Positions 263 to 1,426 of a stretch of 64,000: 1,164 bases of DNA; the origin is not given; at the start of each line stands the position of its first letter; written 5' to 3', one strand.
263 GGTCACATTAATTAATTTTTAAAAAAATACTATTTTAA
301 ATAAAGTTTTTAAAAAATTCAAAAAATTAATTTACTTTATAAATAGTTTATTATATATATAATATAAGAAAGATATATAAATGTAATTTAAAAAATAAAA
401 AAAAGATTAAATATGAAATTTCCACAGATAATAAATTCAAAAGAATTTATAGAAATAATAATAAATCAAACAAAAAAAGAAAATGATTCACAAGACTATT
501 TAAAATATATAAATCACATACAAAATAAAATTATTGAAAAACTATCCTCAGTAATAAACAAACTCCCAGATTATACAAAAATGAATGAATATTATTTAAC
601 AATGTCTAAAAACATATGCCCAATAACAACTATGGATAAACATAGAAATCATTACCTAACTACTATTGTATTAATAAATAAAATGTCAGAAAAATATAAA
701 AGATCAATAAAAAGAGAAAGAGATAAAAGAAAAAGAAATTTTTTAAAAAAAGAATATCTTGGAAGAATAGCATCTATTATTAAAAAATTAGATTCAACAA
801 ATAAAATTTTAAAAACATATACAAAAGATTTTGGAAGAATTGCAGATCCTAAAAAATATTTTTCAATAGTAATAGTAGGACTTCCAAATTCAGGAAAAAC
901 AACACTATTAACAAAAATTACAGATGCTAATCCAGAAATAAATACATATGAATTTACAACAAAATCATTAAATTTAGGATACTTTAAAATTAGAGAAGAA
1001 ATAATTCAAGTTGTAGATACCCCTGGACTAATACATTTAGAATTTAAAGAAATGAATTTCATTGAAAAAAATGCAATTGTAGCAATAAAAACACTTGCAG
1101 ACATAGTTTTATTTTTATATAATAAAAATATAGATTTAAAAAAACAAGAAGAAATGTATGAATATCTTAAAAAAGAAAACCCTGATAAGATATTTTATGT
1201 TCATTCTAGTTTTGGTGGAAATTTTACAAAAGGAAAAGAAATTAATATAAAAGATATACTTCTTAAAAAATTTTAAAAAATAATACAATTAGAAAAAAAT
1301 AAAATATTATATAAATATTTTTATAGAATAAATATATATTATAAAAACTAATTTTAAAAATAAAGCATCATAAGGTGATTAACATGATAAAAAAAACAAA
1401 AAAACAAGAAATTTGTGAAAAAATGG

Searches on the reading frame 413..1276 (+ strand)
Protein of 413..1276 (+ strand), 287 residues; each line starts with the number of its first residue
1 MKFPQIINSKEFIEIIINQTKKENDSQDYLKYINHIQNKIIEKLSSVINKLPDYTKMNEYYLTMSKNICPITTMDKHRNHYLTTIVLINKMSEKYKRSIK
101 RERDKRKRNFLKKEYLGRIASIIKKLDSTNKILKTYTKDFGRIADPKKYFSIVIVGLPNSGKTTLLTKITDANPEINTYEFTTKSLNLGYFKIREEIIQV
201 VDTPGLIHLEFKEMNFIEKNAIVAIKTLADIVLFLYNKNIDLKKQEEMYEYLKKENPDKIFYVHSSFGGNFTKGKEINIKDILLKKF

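Call 79: find_encoding_contigs(protein=window:413-1276:+, flank=10000, max_places=2)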
Protein window:413-1276:+ (287 aa): 4 contigs read that carry it; 2 places shown.
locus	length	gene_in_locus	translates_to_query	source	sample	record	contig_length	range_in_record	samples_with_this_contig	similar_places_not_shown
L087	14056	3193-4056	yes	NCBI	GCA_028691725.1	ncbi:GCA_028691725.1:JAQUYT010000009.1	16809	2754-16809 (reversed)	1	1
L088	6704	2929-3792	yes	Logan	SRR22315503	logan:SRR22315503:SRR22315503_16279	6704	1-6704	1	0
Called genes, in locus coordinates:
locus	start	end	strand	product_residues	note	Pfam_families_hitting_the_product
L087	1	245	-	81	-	?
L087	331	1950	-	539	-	PF02355:SecD_SecF_C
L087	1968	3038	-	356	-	PF02355:SecD_SecF_C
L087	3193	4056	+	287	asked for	PF17835:NOG1_N, PF01591:6PF2K (weak), PF01926:MMR_HSR1, PF02421:FeoB_N, PF09439:SRPRB (weak)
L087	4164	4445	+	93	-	PF03685:UPF0147 (weak)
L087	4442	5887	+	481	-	PF00149:Metallophos, PF04042:DNA_pol_E_B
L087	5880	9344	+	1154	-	PF03833:PolC_DP2_N, PF24844:PolC_DP2_central, PF24846:PolC_DP2_cat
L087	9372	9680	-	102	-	PF00338:Ribosomal_S10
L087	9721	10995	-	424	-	PF00009:GTP_EFTU, PF01926:MMR_HSR1 (faint), PF03144:GTP_EFTU_D2, PF03143:GTP_EFTU_D3, PF22594:GTP-eEF1A_C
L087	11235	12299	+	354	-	-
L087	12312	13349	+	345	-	PF05833:NFACT_N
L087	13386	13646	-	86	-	PF05239:PRC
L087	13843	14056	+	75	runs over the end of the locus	-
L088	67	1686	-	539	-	PF02355:SecD_SecF_C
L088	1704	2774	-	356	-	PF02355:SecD_SecF_C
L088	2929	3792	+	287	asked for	PF17835:NOG1_N, PF01591:6PF2K (weak), PF01926:MMR_HSR1, PF02421:FeoB_N, PF09439:SRPRB (weak)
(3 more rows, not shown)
